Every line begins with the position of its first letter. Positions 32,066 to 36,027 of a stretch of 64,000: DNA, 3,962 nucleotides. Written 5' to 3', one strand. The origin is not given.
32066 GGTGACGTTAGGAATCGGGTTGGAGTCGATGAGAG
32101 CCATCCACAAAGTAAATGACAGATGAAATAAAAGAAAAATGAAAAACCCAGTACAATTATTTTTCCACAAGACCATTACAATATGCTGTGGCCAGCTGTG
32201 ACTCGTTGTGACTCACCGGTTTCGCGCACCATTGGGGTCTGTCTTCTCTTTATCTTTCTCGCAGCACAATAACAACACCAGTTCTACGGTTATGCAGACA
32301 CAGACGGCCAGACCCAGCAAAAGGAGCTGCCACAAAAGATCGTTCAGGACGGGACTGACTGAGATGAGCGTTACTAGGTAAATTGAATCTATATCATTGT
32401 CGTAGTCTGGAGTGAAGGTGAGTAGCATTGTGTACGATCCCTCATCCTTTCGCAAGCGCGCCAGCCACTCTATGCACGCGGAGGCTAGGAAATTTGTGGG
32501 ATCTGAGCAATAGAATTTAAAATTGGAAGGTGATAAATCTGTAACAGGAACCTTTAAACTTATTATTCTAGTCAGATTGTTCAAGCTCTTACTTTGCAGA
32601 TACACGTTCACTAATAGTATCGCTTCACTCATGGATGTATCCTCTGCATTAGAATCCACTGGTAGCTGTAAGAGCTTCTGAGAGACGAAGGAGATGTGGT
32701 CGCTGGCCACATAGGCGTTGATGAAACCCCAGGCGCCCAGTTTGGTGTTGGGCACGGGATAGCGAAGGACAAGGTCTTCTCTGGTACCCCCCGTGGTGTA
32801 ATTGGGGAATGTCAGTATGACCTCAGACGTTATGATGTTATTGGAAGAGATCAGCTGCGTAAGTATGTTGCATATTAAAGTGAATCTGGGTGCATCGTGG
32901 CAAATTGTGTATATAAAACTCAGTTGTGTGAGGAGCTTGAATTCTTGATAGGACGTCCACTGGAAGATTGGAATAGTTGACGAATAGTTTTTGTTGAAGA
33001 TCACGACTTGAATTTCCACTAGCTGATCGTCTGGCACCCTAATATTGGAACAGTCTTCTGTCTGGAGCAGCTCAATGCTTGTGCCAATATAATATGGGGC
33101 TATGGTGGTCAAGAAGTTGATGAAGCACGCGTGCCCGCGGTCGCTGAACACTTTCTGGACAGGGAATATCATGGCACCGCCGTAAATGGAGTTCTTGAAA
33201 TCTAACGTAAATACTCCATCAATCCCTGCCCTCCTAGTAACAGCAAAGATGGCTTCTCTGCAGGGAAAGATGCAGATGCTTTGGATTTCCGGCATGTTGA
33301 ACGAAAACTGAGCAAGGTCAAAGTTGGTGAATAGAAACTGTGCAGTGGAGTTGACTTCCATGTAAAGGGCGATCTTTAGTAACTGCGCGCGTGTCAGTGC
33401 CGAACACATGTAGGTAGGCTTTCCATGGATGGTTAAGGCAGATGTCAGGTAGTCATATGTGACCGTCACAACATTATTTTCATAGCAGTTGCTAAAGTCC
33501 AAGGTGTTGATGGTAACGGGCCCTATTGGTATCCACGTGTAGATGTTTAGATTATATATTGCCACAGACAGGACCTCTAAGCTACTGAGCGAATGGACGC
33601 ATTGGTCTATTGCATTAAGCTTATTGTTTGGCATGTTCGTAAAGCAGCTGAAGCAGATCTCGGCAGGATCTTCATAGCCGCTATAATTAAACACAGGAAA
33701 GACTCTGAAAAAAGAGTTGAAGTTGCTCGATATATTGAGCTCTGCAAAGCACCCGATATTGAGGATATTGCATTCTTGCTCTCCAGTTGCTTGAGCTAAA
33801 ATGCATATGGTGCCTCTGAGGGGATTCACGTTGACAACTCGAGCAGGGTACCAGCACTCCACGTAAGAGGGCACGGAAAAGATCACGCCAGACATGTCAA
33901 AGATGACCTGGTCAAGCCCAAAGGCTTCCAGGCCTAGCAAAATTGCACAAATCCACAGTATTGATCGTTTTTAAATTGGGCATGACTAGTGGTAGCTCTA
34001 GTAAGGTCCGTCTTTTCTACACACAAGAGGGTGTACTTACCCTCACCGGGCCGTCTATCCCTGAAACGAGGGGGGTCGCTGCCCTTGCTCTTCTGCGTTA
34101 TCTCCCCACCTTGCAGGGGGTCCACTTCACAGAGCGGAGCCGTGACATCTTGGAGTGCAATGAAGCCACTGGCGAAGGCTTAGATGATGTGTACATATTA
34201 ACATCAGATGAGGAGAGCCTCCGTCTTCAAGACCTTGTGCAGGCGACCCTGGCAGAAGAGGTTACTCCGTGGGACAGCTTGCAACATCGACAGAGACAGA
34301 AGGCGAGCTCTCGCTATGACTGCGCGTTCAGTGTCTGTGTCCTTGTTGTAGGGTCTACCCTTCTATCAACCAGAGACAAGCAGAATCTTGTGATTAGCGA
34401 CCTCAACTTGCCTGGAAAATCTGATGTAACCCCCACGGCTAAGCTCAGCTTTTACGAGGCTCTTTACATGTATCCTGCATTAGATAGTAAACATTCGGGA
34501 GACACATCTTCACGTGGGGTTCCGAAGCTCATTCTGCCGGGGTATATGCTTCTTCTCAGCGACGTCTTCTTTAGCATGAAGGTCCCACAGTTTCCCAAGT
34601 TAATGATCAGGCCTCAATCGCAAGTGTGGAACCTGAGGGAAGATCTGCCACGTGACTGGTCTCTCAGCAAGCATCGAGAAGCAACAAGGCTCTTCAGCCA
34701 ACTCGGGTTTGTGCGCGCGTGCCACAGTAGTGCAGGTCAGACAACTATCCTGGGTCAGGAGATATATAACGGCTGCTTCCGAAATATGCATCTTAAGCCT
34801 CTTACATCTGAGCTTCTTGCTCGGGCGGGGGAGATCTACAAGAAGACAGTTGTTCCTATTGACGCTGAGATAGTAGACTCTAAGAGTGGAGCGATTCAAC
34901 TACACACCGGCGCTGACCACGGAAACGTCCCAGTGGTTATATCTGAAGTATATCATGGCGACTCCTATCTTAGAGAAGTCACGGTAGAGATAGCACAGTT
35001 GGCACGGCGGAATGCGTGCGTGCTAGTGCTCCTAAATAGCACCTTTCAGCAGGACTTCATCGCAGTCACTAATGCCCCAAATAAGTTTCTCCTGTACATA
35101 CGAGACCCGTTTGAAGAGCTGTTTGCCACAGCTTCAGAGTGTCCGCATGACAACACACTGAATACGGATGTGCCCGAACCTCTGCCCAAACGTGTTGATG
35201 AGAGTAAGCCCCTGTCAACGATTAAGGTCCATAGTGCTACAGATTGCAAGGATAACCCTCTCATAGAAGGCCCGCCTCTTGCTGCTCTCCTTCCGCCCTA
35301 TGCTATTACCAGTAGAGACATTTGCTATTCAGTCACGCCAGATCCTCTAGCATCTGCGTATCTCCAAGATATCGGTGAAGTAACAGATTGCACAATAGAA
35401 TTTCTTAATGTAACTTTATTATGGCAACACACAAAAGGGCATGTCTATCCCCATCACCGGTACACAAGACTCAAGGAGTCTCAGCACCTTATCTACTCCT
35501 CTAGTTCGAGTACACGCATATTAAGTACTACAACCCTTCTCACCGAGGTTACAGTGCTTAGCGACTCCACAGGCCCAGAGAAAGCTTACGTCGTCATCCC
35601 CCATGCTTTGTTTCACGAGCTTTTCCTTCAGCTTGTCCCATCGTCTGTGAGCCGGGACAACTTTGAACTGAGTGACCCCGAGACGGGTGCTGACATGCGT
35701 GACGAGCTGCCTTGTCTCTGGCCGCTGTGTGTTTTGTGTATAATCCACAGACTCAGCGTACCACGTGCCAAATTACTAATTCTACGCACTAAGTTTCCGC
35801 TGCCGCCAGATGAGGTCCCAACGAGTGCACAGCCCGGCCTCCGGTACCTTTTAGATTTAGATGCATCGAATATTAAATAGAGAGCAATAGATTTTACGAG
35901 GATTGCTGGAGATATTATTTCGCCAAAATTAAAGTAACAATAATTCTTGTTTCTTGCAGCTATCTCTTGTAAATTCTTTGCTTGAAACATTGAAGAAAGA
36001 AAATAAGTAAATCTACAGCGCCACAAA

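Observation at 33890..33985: Membrane-protein gene with a signal-peptide-like segment that has no ATG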

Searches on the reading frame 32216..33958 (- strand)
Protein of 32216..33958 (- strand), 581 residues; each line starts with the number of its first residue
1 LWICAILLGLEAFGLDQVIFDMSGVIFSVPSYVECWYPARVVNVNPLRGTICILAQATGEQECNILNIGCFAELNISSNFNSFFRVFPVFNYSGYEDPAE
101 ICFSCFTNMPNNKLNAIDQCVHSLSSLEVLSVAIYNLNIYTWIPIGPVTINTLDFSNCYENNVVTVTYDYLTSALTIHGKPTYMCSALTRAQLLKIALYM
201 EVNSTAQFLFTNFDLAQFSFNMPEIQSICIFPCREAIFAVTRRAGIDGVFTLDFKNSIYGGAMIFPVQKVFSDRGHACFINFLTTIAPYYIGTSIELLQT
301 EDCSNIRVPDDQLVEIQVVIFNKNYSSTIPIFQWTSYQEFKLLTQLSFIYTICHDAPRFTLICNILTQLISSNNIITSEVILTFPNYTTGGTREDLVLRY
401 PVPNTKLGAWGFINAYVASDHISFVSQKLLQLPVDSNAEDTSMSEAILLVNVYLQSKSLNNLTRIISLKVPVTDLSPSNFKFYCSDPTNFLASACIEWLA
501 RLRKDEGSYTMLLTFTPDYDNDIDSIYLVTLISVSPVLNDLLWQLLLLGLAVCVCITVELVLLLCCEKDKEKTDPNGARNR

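Call 42: search_protein_families(library=pfam, proteins=[window:32216-33958:-], max_evalue=1)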
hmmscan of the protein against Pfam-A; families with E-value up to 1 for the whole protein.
window:32216-33958:- (581 aa): 1 family
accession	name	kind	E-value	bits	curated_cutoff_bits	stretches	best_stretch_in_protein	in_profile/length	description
PF20753.2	DUF6558_C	-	0.014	16.1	24.4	1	94-176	2-81/119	Phage tail C-terminal domain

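Call 49: predict_structure(alignment_id=A1)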
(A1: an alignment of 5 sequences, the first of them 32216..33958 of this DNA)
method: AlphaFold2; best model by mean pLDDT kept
length: 581 residues; sequences in the alignment: 5
mean_pLDDT: 35.0   pTM: 0.24
mean pLDDT of the five models: 35.0, 33.8, 33.2, 32.1, 32.0
residues with pLDDT >= 90: 0; 70-90: 5; 50-70: 58; < 50: 518
segments of 3 or more residues with pLDDT < 50: 1-311, 325-327, 338-365, 367-376, 386-433, 435-445, 453-465, 474-545, 568-581
pLDDT, mean of each block of 10 residues (from residue 1): 40 32 23 26 34 37 24 24 25 32 38 34 30 26 24 25 28 27 26 24 22 20 21 21 23 23 25 27 26 25 34 51 49 51 34 35 48 47 44 39 30 34 45 42 47 46 48 43 45 45 36 35 31 34 53 69 57 42 30
secondary structure, 60 per line:
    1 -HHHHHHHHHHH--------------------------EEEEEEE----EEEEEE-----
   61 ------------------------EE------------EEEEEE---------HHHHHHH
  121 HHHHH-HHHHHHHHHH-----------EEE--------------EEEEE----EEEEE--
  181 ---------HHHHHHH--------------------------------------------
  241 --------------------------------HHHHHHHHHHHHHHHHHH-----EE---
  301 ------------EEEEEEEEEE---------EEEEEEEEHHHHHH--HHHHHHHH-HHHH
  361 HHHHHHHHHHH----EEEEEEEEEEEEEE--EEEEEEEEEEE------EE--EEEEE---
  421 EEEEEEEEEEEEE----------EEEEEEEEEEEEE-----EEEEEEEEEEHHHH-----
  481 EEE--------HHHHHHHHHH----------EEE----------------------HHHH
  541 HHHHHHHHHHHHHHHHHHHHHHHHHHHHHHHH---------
elements in order: H2-12 E39-45 E50-55 E99-104 H114-125 H127-136 E148-150 E165-169 E174-178 H190-196 H273-290 E313-322 E332-339 H340-345 H348-355 H357-371 E376-389 E392-402 E413-417 E421-433 E444-456 E462-471 H472-475 E481-483 H492-501 E512-514 H537-572

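Call 54: search_protein_representatives(alignment_id=A1)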
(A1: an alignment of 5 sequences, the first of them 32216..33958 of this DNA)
Query: 5 sequences, 580 profile positions. Proteins with E-value up to 0.001 (for the whole library): 4; up to 1e-10: 3; up to 1e-30: 2. The best 4 are listed.
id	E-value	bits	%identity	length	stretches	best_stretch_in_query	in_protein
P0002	0.0e+00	1110.4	-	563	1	22-578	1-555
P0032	1.1e-42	162.9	-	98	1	1-88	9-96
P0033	1.2e-25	106.5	-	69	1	512-580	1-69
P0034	1.5e-04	36.9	-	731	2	7-221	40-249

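Call 56: list_cluster_members(proteins=[P0032, P0034, P0033])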
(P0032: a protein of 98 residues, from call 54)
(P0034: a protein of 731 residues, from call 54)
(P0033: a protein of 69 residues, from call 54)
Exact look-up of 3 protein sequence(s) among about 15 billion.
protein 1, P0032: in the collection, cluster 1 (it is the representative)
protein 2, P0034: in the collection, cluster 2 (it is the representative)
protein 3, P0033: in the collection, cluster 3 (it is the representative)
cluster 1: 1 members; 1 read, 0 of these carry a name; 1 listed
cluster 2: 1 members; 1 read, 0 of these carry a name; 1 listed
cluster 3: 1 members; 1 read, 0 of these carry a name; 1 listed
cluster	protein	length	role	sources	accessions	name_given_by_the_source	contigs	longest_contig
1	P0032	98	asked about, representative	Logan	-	-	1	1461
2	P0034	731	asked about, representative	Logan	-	-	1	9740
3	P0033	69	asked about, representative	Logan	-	-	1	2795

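Call 57: find_encoding_contigs(protein=P0034, flank=3000, max_places=4)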
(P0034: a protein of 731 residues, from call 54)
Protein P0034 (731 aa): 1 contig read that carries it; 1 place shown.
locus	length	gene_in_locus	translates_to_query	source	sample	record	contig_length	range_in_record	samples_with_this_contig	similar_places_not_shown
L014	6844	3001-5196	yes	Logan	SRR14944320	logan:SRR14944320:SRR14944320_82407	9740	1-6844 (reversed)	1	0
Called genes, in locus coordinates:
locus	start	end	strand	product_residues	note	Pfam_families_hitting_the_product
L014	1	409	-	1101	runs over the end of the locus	?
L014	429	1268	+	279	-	PF00025:Arf, PF00071:Ras (weak), PF09439:SRPRB (weak)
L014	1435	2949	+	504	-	-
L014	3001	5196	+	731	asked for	-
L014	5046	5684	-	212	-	-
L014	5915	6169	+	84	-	-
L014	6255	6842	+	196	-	?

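Call 58: find_encoding_contigs(protein=P0032, flank=3000, max_places=6)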
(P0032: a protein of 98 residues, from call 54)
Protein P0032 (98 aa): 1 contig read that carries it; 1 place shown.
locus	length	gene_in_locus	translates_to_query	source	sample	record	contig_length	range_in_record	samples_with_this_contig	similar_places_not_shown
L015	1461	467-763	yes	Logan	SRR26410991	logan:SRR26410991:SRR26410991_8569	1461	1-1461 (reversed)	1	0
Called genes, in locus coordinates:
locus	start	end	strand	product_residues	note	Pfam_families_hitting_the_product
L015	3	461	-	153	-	?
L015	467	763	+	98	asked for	-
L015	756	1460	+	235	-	?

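Call 63: find_homologous_proteins(query=P0034)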
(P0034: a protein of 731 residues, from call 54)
Query P0034 (731 aa): 1 proteins with E <= 0.001 among 8000 candidates.
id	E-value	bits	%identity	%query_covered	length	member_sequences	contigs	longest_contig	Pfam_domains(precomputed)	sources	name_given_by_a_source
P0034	0.0e+0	1633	100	100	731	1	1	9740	-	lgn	-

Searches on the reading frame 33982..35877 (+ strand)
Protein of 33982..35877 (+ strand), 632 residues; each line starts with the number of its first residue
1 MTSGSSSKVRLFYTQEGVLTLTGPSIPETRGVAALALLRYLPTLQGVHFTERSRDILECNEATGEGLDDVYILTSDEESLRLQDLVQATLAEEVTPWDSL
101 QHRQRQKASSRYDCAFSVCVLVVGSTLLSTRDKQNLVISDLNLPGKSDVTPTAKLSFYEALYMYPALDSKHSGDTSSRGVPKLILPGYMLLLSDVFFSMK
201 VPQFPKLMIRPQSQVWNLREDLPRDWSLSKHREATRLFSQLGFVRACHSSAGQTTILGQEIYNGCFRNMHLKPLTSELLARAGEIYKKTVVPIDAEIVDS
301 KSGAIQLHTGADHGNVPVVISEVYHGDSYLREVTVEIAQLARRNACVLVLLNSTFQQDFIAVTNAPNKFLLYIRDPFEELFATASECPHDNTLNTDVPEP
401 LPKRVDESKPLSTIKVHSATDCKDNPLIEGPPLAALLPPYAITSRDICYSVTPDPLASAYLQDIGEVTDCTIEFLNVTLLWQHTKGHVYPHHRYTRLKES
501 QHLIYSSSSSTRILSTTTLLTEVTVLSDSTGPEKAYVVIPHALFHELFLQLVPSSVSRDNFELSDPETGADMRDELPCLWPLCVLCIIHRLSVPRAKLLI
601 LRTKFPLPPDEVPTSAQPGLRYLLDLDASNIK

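Call 42: search_protein_families(library=pfam, proteins=[window:33982-35877:+], max_evalue=1)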
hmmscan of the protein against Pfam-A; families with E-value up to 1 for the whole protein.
window:33982-35877:+ (632 aa): 0 families
